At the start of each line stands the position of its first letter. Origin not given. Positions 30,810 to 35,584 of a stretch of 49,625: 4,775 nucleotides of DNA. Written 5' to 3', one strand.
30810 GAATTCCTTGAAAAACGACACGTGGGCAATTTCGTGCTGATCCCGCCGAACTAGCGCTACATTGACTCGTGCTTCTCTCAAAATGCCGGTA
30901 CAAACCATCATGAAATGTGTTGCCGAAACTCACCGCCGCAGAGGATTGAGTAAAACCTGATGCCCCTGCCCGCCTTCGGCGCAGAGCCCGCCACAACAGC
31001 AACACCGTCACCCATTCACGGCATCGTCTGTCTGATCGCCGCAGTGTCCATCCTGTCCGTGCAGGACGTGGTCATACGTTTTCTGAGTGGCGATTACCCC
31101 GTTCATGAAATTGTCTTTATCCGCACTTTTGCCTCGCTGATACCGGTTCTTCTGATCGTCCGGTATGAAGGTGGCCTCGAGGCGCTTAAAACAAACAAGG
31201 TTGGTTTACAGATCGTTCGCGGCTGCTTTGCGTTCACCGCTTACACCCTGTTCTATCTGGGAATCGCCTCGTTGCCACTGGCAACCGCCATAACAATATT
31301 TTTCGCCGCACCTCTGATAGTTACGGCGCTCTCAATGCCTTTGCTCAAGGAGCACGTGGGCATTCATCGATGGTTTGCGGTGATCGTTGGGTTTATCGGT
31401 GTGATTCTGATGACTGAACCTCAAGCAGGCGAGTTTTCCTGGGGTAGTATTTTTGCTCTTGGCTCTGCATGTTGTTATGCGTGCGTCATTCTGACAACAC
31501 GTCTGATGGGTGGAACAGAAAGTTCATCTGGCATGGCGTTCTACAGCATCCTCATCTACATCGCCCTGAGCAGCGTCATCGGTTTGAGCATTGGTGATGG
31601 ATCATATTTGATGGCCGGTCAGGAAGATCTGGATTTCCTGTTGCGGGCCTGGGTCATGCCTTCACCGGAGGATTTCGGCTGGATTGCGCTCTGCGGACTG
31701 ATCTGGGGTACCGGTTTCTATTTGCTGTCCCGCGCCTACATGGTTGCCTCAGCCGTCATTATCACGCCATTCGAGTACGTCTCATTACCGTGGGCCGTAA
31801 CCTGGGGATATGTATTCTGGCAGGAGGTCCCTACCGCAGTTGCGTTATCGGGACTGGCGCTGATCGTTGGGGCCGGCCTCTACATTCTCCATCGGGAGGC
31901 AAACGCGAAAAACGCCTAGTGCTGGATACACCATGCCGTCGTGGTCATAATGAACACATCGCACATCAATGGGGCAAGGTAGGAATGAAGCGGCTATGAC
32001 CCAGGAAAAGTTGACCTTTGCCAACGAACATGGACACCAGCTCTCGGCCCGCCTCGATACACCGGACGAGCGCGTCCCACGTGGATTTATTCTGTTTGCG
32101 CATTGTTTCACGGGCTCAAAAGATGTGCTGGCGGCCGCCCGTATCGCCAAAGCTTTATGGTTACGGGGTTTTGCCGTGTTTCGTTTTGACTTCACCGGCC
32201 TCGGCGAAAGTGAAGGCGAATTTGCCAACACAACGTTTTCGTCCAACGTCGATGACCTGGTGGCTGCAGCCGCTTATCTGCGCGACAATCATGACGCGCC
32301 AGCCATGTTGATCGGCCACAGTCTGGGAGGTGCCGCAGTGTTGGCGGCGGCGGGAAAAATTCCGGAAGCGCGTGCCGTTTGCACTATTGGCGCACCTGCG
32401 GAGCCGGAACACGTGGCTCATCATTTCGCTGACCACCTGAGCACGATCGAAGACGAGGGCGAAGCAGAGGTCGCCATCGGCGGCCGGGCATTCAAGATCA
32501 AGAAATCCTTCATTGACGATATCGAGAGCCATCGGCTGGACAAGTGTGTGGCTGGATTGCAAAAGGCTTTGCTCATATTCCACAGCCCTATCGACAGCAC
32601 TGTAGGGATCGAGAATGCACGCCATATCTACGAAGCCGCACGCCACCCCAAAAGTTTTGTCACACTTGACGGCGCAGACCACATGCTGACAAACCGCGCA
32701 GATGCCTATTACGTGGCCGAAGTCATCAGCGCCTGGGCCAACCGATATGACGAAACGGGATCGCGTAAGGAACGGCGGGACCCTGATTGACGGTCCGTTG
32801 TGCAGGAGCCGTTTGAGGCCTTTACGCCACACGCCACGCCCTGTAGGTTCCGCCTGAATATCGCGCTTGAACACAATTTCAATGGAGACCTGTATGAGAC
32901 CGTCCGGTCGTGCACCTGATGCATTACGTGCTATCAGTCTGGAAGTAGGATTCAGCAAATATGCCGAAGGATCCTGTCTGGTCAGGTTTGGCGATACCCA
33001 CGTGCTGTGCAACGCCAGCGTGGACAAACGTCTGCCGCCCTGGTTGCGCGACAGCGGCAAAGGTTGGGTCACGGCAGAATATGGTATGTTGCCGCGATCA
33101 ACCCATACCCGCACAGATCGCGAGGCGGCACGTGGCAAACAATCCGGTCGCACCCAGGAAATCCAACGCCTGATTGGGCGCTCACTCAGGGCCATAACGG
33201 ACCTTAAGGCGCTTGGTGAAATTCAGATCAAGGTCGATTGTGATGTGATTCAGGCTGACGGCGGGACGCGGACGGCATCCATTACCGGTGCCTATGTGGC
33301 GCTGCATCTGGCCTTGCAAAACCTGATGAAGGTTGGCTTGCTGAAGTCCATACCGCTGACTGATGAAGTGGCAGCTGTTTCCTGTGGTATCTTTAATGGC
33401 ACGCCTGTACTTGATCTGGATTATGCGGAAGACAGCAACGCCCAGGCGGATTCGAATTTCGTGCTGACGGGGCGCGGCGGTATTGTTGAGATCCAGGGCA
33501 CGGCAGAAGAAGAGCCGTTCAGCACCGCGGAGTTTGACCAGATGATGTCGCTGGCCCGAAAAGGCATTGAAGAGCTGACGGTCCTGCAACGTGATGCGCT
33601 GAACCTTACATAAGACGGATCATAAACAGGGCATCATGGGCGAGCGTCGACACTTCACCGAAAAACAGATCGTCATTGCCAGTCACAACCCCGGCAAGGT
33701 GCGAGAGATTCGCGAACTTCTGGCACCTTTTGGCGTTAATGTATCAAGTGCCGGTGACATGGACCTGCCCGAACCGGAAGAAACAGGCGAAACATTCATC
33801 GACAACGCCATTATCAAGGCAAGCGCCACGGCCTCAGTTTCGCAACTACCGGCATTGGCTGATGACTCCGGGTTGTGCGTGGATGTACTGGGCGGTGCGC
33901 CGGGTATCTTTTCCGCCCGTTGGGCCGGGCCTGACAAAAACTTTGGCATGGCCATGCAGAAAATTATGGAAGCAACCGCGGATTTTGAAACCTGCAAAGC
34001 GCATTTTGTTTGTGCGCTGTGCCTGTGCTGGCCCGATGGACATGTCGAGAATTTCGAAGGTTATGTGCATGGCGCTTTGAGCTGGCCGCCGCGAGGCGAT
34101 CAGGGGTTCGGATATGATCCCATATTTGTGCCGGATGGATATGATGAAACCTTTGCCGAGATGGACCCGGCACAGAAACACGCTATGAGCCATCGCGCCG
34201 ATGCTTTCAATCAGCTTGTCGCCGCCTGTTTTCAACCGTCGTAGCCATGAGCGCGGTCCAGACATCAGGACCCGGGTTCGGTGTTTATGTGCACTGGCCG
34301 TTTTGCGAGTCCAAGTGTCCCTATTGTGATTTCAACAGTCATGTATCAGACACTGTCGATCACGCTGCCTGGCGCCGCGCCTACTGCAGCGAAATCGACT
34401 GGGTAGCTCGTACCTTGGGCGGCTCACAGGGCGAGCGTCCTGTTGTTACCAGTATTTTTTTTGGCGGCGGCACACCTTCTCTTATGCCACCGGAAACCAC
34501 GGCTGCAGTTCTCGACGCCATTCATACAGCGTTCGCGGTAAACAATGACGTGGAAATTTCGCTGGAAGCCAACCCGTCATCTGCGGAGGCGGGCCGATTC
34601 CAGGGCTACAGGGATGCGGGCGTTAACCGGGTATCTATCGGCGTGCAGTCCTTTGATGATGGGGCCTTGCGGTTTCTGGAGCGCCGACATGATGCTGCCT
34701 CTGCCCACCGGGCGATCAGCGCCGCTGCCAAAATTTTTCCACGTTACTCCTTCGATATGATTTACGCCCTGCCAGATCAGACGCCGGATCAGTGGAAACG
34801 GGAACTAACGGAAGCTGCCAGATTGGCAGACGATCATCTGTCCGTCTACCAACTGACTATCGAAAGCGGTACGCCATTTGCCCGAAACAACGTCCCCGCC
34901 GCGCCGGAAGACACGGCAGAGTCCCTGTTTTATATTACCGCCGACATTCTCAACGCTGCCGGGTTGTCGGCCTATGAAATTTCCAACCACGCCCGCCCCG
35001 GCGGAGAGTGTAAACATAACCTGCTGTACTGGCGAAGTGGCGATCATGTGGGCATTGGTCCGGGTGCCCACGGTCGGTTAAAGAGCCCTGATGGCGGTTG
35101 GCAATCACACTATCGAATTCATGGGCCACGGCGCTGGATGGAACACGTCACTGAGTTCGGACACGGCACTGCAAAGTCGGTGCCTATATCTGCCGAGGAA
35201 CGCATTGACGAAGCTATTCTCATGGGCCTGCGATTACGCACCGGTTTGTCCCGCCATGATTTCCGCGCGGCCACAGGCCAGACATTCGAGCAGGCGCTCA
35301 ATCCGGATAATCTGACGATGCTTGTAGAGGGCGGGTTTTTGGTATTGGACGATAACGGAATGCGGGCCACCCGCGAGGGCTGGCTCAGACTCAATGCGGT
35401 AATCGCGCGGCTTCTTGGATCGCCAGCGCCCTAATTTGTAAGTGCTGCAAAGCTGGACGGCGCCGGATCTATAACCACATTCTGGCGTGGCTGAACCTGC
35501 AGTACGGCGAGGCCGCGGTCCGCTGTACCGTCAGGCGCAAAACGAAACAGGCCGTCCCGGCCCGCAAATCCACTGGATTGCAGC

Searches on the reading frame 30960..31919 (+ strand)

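Call 12: search_protein_families(library=pfam, proteins=[window:30960-31919:+])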
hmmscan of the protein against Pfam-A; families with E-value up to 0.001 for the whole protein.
window:30960-31919:+ (319 aa): 1 family
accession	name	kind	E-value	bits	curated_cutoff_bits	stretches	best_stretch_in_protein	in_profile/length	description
PF00892.27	EamA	-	4e-20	72.9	28.2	2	21-152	3-134/135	EamA-like transporter family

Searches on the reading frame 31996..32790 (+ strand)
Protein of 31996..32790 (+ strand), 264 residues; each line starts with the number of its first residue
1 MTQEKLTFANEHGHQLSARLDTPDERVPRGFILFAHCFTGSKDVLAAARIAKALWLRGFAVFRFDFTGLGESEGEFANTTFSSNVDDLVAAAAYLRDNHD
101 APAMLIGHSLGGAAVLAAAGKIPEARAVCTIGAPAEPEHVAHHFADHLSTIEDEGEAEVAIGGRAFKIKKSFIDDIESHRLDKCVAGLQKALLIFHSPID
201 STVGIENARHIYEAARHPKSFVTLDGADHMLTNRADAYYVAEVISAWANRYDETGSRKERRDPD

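Call 45: search_protein_families(library=pfam, proteins=[window:31996-32790:+])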
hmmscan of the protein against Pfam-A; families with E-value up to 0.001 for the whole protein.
window:31996-32790:+ (264 aa): 7 families
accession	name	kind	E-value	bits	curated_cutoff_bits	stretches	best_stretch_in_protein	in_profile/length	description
PF12146.15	Hydrolase_4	-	3.3e-17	63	27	1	28-134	3-110/239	Serine aminopeptidase, S33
PF00561.26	Abhydrolase_1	-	4.6e-11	43.3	25.8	1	32-135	3-107/245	alpha/beta hydrolase fold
PF12697.13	Abhydrolase_6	-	1.3e-10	42.7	26.3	1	32-232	1-207/217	Alpha/beta hydrolase family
PF02129.25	Peptidase_S15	-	6.8e-06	26.4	23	1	13-132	2-127/262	X-Pro dipeptidyl-peptidase (S15 family)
PF00326.27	Peptidase_S9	-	1.1e-05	25.5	22.6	1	55-250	9-208/213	Prolyl oligopeptidase family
PF12740.14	PETase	-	7.6e-05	22.7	28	0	189-254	168-235/263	PET hydrolase-like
PF20408.4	Abhydrolase_11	-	0.00055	20.2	27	0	31-140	4-114/193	Alpha/beta hydrolase domain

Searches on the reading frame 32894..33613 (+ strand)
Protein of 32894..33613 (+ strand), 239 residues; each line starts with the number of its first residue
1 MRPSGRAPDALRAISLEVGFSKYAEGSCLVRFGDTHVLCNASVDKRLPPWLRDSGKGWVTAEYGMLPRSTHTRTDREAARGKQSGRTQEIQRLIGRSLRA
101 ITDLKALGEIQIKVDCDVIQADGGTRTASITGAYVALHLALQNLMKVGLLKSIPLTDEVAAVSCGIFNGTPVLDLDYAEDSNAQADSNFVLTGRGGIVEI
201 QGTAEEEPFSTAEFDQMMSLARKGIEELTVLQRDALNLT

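Call 45: search_protein_families(library=pfam, proteins=[window:32894-33613:+])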
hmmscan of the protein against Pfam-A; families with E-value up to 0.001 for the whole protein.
window:32894-33613:+ (239 aa): 2 families
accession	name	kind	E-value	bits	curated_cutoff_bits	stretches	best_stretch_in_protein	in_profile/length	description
PF01138.27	RNase_PH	-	2.5e-28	99.5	25.5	1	11-140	2-127/130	3' exoribonuclease family, domain 1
PF03725.20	RNase_PH_C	-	2.1e-14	53.7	20.8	1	159-224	3-67/67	3' exoribonuclease family, domain 2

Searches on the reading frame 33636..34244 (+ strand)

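Call 45: search_protein_families(library=pfam, proteins=[window:33636-34244:+])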
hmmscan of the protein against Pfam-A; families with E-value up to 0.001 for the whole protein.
window:33636-34244:+ (202 aa): 1 family
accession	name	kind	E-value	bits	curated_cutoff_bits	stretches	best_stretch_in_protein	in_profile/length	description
PF01725.21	Ham1p_like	-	4.3e-64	216.3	22.5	1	12-196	1-185/186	Ham1 family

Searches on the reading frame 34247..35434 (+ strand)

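Call 45: search_protein_families(library=pfam, proteins=[window:34247-35434:+])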
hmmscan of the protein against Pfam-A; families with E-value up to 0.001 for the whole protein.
window:34247-35434:+ (395 aa): 2 families
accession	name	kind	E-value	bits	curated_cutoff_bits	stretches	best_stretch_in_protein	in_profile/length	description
PF04055.27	Radical_SAM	-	1.4e-20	74.5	29.5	1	14-185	1-161/166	Radical SAM superfamily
PF06969.22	HemN_C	-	4.8e-16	59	24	1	314-380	1-66/67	HemN C-terminal domain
